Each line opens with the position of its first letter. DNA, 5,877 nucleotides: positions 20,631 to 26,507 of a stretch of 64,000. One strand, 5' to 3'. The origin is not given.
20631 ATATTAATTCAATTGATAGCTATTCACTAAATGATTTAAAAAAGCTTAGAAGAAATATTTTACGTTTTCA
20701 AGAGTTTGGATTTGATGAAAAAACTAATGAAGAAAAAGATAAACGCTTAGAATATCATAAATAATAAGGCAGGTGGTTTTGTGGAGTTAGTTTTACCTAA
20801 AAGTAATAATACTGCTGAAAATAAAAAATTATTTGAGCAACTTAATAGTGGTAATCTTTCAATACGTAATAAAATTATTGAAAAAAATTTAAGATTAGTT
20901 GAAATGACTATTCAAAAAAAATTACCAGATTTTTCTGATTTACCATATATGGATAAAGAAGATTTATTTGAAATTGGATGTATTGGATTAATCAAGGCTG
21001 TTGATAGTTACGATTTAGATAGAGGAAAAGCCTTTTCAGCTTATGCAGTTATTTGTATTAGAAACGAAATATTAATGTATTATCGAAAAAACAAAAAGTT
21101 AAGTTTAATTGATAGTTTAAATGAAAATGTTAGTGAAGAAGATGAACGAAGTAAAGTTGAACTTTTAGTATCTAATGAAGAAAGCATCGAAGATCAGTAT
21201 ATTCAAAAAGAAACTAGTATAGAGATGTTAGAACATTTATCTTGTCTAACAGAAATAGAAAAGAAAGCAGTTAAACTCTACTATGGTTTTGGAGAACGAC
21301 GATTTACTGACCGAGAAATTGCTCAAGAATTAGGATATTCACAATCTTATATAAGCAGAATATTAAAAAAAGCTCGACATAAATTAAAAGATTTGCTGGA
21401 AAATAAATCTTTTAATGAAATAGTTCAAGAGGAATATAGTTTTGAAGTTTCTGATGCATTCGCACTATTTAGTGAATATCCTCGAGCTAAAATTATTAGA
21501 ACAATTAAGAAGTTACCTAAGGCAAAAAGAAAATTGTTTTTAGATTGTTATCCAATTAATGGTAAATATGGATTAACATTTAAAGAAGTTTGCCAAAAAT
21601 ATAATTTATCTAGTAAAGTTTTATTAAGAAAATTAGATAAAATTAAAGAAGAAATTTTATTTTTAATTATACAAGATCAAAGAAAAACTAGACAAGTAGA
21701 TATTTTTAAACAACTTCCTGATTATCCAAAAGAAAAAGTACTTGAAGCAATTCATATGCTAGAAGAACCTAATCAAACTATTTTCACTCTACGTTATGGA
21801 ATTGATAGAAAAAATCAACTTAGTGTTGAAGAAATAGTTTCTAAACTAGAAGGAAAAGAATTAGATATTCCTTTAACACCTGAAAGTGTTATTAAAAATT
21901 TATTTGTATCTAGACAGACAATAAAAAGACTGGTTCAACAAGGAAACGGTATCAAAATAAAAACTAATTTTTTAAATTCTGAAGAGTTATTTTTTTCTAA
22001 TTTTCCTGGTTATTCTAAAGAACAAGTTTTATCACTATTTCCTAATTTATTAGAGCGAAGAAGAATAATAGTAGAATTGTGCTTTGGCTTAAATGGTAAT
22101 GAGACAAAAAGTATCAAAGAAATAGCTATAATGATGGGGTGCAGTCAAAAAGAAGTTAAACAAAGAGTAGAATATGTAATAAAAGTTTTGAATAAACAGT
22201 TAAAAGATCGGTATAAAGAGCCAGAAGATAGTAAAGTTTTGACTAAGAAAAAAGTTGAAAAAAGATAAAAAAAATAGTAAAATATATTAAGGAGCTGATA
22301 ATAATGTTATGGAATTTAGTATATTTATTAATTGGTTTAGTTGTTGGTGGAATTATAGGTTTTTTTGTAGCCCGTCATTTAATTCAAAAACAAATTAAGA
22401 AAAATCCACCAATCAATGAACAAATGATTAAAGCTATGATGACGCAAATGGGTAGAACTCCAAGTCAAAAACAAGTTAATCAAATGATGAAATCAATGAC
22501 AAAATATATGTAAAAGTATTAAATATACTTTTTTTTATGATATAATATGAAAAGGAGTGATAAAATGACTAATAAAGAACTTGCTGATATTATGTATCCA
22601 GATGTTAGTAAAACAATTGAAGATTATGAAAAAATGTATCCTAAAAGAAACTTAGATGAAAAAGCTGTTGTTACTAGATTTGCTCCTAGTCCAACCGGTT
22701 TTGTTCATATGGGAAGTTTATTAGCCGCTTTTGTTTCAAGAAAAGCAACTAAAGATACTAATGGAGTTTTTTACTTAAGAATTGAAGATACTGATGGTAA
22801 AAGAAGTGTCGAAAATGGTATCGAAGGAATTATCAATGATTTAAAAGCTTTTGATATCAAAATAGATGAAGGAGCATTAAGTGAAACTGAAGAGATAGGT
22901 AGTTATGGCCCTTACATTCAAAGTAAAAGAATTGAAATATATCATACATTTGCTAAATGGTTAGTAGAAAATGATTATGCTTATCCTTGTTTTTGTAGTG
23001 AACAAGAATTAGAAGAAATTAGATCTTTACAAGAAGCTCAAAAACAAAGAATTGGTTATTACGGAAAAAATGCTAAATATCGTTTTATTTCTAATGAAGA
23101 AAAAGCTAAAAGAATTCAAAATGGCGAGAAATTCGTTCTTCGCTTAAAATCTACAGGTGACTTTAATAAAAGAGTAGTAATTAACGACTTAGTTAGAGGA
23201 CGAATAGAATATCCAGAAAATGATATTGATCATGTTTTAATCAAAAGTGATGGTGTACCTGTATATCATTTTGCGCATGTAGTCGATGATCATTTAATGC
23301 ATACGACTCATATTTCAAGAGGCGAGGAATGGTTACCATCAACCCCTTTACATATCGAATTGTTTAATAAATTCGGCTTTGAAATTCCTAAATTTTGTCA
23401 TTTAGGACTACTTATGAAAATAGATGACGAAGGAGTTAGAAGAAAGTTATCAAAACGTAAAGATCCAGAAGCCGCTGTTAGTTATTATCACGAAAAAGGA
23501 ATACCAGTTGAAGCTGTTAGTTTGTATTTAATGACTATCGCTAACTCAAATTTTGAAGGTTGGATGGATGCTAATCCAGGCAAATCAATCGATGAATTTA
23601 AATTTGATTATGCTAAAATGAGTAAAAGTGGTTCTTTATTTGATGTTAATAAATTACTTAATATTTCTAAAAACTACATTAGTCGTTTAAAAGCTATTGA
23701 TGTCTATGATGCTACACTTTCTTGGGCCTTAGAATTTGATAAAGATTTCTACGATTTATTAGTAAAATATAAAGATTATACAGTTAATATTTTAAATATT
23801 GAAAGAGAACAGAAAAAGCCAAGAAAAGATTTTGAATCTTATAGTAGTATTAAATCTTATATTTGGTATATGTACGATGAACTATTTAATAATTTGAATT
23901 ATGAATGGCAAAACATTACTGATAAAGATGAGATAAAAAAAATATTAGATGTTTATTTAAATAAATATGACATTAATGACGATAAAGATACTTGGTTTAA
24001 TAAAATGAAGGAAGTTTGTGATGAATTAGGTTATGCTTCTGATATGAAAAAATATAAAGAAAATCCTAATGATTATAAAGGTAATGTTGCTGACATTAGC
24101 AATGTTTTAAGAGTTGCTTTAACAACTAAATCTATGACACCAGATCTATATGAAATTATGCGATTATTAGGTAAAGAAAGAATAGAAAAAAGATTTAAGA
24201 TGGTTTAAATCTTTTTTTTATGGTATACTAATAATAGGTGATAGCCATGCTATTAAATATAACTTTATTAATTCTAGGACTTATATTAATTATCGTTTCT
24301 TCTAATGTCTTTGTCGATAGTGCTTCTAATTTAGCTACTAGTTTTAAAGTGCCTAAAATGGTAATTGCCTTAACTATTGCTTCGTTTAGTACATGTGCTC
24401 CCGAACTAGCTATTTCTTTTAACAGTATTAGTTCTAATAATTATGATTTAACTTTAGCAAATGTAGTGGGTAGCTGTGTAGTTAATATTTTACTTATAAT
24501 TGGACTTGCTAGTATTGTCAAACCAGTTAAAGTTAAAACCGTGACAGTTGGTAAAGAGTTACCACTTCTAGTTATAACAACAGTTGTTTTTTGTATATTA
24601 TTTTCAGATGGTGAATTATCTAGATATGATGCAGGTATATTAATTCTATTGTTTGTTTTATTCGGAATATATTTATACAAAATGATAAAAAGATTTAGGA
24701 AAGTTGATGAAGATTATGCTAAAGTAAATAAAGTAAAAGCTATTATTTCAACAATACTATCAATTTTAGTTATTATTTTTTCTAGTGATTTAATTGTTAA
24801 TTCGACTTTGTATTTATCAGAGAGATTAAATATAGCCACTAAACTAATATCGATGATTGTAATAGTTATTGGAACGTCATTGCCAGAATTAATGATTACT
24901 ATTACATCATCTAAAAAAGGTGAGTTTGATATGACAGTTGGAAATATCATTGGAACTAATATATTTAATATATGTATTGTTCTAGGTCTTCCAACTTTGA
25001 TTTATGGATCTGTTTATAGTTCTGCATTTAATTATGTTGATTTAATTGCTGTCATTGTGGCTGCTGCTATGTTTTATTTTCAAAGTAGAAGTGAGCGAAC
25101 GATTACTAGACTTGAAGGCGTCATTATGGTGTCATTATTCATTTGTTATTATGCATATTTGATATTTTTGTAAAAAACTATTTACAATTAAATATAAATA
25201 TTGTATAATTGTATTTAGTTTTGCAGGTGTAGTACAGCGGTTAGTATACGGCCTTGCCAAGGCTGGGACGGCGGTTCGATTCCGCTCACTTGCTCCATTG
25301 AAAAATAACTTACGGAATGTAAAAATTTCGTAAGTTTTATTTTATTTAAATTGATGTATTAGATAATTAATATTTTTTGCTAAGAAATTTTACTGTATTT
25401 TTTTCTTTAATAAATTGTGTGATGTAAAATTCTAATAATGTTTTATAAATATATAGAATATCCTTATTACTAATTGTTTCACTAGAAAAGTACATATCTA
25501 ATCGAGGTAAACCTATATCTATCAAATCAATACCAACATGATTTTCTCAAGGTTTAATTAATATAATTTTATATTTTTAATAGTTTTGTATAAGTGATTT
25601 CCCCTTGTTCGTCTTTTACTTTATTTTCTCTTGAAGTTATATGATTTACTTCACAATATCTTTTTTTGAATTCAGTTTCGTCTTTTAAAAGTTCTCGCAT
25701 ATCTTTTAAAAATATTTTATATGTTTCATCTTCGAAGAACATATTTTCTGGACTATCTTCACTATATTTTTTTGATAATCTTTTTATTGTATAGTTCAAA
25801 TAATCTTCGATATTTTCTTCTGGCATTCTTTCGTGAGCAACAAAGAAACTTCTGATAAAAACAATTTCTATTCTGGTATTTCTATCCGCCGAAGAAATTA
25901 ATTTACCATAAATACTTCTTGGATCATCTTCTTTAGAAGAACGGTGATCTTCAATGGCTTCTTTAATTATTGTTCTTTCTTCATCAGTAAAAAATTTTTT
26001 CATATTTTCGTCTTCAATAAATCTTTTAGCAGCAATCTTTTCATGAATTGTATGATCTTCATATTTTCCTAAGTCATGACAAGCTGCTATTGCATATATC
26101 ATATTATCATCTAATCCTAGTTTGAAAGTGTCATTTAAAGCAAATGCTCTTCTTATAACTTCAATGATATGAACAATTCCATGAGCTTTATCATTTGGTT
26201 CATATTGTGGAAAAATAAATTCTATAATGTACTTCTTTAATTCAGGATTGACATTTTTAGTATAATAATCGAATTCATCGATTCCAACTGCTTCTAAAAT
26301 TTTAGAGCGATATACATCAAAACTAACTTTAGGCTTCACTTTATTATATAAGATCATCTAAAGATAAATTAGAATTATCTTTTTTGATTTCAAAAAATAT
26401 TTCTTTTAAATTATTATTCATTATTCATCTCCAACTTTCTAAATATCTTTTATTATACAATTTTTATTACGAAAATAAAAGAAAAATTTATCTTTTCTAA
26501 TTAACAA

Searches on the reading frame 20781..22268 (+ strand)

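Call 65: search_protein_families(library=pfam, proteins=[window:20781-22268:+])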
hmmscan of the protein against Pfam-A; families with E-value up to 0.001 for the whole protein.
window:20781-22268:+ (495 aa): 9 families
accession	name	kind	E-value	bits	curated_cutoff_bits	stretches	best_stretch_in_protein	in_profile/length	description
PF04545.22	Sigma70_r4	-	3.5e-22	78.1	24.1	2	153-203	2-49/50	Sigma-70, region 4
PF04542.20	Sigma70_r2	-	1.1e-13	51.1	24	1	35-106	4-70/71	Sigma-70 region 2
PF08281.18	Sigma70_r4_2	-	1.5e-08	34.6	25.7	0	414-463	2-47/54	Sigma-70, region 4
PF13384.12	HTH_23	-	7.1e-07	29.3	24.6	0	173-198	16-41/50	Homeodomain-like domain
PF13518.12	HTH_28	-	1.2e-05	25.8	25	0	176-200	14-38/52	Helix-turn-helix domain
PF13936.12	HTH_38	-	0.0002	21.4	27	0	178-197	24-43/44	Helix-turn-helix domain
PF00165.29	HTH_AraC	-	0.00024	21.6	26.6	0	179-197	13-31/42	Bacterial regulatory helix-turn-helix proteins, AraC family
PF13412.12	HTH_24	-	0.00026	20.9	21.9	0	176-197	19-40/48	Winged helix-turn-helix DNA-binding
PF07638.17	Sigma70_ECF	-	0.00038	20.8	21.1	0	143-205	120-182/185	ECF sigma factor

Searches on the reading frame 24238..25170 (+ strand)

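Call 41: search_protein_families(library=ncbifam, proteins=[window:24238-25170:+])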
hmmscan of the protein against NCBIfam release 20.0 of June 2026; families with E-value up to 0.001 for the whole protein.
window:24238-25170:+ (311 aa): 5 families
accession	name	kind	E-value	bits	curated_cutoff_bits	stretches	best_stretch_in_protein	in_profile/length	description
TIGR00367.1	TIGR00367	hypoth_equivalog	5.2e-61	206.5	179.65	1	5-304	2-312/312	calcium/sodium antiporter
NF008005.0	PRK10734.1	equivalog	2.4e-58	197.9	432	1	4-309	1-317/325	calcium/sodium antiporter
TIGR00846.1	caca2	superfamily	9.1e-11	41.2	317.45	2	159-305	220-368/372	calcium/proton exchanger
TIGR00927.1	2A1904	subfamily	1.6e-08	32.7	710.1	1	169-309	1048-1193/1209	K+-dependent Na+/Ca+ exchanger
TIGR00378.1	cax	equivalog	0.00057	19.2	211.15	0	9-302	19-342/349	calcium/proton exchanger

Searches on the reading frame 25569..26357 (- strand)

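Call 3: search_protein_families(library=pfam, proteins=[window:25569-26357:-])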
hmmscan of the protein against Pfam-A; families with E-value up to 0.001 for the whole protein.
window:25569-26357:- (262 aa): 1 family
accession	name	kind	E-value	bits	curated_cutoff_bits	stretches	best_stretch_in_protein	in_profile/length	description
PF01966.28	HD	-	2.8e-06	28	22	1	62-159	3-112/116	HD domain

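Call 41: search_protein_families(library=ncbifam, proteins=[window:25569-26354:-])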
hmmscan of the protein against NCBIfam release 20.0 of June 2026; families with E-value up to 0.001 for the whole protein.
window:25569-26354:- (261 aa): 0 families
